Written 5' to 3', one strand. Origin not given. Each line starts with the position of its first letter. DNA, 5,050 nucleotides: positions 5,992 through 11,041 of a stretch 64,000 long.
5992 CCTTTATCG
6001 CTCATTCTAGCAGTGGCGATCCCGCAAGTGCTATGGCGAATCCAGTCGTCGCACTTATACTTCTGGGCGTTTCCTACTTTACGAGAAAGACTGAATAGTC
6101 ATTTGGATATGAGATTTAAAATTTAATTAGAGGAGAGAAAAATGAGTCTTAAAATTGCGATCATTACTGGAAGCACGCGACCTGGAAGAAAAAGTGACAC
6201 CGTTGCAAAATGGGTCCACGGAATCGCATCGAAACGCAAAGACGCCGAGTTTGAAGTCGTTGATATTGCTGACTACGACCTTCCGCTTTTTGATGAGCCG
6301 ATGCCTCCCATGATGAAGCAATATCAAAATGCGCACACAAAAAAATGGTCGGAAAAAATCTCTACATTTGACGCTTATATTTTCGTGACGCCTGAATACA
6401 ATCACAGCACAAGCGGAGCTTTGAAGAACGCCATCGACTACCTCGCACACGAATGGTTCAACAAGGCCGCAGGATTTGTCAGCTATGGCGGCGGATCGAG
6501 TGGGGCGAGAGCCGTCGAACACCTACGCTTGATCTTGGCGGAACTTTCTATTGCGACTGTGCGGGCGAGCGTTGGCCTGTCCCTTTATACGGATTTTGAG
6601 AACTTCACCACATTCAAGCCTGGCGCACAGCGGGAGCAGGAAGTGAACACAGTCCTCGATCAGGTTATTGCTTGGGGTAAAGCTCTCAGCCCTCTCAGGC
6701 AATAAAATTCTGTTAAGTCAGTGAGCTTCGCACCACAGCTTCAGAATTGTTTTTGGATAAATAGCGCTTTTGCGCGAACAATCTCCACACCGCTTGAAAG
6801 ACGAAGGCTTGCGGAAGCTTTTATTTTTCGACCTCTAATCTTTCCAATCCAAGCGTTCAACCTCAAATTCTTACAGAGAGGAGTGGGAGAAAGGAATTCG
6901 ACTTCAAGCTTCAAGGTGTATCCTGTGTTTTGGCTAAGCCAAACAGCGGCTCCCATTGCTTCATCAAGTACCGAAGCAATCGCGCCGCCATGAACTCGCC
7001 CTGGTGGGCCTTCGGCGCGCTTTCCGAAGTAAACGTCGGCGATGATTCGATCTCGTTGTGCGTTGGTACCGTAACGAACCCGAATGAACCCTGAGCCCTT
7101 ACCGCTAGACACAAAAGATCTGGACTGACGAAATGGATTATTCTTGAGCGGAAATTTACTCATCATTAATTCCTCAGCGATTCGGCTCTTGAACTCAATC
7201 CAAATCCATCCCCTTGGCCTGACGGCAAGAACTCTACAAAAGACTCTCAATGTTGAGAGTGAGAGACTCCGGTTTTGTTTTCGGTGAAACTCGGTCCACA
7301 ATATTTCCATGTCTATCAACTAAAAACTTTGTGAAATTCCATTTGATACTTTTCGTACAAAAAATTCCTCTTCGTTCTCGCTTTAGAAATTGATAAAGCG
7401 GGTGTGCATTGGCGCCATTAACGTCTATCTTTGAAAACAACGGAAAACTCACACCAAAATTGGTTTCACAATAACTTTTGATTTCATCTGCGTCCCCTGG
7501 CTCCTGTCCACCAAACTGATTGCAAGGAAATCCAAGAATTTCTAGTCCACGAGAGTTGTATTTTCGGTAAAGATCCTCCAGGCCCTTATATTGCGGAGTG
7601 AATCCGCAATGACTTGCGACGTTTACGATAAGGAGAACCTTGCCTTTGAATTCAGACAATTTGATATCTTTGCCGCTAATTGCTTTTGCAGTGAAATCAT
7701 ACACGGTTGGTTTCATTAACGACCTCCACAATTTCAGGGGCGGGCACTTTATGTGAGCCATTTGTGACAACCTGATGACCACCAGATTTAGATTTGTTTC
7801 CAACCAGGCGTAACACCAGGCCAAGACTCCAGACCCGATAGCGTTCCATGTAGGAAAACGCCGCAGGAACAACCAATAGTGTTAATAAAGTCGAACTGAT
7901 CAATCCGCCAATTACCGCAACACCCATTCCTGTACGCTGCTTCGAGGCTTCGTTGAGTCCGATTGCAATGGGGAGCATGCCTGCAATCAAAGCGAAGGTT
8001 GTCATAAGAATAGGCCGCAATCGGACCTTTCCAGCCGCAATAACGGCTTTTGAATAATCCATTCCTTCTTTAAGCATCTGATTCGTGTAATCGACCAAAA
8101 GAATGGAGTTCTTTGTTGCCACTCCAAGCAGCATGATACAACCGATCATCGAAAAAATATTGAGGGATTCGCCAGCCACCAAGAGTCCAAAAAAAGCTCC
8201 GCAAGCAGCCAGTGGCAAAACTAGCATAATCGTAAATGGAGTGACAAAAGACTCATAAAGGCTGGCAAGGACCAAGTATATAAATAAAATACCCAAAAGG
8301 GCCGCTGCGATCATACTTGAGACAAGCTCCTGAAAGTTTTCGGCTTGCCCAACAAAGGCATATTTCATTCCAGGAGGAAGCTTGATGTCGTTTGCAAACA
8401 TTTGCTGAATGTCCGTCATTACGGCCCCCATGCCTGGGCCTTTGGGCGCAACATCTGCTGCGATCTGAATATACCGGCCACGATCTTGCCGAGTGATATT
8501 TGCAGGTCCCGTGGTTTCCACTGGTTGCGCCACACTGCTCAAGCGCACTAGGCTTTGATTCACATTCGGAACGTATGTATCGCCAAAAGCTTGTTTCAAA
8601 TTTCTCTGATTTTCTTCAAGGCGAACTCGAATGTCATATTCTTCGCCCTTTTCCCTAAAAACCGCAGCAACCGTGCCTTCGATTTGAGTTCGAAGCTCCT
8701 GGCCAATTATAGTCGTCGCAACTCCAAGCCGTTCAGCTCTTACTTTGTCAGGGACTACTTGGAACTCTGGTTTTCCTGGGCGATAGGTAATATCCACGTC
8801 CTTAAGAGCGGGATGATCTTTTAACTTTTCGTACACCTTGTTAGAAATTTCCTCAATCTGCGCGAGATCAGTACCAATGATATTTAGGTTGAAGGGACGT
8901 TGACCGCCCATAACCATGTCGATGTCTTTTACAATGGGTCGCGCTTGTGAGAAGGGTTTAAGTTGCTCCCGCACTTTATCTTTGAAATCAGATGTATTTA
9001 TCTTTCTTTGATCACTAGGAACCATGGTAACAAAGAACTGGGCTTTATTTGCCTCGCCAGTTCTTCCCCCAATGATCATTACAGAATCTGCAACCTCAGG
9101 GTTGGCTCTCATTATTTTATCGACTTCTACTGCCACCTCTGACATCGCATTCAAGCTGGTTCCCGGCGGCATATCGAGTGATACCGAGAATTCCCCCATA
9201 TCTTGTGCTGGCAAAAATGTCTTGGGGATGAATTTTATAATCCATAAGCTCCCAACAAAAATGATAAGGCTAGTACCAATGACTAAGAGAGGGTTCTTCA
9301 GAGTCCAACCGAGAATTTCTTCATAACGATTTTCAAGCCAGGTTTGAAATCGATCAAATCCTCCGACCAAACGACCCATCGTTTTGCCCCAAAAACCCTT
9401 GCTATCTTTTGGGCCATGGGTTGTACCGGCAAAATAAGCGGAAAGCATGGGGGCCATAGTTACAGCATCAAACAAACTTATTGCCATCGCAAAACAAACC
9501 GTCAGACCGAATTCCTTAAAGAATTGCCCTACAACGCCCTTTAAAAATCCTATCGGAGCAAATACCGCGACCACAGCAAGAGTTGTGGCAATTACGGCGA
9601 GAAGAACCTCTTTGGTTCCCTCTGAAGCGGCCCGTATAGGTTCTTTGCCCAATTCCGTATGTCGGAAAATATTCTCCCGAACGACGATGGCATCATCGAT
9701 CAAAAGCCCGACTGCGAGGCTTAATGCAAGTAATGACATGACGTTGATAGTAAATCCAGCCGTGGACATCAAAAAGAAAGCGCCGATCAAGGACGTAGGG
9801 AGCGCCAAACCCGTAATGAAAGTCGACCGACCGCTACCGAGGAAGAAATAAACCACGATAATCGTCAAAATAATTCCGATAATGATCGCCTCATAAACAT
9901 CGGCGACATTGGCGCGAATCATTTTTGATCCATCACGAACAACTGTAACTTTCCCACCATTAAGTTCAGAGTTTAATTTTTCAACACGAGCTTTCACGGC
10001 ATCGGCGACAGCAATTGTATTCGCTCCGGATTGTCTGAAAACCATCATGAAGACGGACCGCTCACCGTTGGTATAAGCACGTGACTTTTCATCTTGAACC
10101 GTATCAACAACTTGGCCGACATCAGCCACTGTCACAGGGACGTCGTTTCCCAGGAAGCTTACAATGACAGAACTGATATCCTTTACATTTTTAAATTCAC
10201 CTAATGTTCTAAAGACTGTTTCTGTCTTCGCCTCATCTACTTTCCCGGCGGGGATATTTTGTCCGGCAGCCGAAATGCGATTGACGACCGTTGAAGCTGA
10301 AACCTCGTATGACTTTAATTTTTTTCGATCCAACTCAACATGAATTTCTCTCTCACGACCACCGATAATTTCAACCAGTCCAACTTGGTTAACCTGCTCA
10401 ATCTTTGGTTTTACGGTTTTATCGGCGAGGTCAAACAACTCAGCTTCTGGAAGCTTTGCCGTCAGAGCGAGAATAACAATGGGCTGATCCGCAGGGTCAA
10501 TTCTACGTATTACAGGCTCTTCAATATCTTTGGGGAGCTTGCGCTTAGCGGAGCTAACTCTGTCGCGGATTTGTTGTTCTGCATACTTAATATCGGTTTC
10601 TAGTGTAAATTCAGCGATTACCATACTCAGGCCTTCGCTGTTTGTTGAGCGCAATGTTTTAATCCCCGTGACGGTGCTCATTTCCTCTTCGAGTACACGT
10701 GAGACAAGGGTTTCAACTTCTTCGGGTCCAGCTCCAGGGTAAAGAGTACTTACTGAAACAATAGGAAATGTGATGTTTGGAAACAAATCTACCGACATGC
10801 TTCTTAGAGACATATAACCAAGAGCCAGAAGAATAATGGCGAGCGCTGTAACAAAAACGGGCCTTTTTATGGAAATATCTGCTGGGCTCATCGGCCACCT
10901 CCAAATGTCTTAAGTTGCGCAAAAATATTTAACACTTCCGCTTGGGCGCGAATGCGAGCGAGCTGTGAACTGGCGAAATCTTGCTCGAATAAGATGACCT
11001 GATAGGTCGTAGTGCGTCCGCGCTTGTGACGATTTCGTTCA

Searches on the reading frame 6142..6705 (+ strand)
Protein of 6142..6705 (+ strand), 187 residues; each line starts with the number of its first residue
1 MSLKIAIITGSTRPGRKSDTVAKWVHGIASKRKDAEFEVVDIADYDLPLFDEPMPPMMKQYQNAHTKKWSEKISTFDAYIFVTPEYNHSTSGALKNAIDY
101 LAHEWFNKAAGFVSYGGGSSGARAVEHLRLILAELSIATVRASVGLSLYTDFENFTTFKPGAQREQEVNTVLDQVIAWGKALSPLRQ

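Call 11: search_protein_families(library=pfam, proteins=[window:6142-6705:+], max_evalue=0.001)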
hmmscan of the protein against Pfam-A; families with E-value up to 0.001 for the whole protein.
window:6142-6705:+ (187 aa): 2 families
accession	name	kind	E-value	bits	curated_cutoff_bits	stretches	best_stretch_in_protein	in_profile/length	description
PF03358.20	FMN_red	-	9.3e-44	149.1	24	1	4-147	2-148/152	NADPH-dependent FMN reductase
PF02525.22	Flavodoxin_2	-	4.4e-11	43.3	27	1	4-109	2-109/198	Flavodoxin-like fold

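Call 12: search_protein_families(library=padloc, proteins=[window:6142-6705:+], max_evalue=0.001)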
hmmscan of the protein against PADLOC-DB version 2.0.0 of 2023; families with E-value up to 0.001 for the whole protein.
window:6142-6705:+ (187 aa): 0 families

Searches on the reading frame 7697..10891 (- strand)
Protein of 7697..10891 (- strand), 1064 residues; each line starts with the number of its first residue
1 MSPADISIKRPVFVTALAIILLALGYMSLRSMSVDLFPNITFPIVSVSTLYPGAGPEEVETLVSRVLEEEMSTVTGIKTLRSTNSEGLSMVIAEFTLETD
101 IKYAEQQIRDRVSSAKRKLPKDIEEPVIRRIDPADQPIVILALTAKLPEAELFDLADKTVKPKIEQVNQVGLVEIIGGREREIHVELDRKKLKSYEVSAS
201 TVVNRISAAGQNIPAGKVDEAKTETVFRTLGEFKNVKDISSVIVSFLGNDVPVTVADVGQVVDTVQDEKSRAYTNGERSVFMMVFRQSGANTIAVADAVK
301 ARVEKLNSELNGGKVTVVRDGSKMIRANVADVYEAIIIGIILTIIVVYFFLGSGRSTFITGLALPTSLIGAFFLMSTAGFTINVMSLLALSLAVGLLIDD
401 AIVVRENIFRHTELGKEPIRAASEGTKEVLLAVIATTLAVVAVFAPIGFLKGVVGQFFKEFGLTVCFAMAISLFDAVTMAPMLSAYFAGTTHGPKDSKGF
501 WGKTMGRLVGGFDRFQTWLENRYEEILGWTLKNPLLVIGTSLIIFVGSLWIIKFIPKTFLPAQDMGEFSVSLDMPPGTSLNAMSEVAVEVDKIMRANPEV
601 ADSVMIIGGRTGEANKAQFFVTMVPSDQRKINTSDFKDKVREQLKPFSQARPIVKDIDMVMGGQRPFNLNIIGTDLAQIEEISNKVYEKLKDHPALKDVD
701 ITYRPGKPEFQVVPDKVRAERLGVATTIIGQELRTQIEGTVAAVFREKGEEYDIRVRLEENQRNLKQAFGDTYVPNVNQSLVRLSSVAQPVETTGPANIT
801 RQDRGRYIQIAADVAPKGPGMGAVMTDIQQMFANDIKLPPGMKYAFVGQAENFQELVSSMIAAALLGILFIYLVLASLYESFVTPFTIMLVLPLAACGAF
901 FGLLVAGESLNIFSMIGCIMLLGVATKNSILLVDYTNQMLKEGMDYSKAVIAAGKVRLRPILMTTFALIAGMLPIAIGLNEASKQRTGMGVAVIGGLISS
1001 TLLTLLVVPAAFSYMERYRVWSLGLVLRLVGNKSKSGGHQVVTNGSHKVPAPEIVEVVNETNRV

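Call 11: search_protein_families(library=pfam, proteins=[window:7697-10891:-], max_evalue=0.001)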
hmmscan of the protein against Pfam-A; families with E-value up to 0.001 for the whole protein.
window:7697-10891:- (1064 aa): 1 family
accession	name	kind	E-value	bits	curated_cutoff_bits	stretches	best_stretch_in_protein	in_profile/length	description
PF00873.25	ACR_tran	-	1.3e-271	904.1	28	1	5-1013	3-1018/1021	AcrB/AcrD/AcrF family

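Call 12: search_protein_families(library=padloc, proteins=[window:7697-10891:-], max_evalue=0.001)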
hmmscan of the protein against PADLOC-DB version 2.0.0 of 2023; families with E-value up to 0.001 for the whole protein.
window:7697-10891:- (1064 aa): 0 families
